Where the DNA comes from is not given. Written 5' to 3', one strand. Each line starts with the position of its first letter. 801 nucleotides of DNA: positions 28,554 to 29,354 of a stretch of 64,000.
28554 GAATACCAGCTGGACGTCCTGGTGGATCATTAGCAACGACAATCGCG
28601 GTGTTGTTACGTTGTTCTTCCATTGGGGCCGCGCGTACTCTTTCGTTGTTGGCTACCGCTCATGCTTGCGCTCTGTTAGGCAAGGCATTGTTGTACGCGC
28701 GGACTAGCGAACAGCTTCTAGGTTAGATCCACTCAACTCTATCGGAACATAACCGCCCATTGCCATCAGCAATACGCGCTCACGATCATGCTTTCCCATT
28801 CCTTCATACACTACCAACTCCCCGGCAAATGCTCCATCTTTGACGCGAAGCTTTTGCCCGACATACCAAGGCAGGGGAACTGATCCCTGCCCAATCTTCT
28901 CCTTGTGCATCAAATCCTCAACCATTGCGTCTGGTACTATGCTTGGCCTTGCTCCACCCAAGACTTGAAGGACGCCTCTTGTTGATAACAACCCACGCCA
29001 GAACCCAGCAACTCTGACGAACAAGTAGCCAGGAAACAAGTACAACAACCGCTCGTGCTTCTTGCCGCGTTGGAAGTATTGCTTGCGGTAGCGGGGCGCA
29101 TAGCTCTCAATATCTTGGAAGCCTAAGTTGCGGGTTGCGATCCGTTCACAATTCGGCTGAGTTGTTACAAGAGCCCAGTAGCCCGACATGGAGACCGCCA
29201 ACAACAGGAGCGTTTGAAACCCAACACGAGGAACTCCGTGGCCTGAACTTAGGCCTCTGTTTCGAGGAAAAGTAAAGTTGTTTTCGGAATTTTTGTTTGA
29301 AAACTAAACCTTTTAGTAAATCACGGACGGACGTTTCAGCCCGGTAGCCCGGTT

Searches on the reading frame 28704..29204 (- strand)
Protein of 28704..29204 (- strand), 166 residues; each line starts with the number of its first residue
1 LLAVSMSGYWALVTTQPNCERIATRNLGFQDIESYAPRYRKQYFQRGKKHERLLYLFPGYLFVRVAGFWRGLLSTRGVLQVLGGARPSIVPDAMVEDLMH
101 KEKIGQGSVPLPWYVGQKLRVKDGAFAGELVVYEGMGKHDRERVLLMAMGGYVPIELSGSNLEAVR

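Call 9: search_protein_families(library=pfam, proteins=[window:28704-29204:-], max_evalue=0.01)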
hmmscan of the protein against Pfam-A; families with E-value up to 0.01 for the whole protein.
window:28704-29204:- (166 aa): 1 family
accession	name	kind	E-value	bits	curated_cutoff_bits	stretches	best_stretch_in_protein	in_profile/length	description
PF02357.24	NusG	-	1.5e-13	51.5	22.2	1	9-98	2-92/93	Transcription termination factor nusG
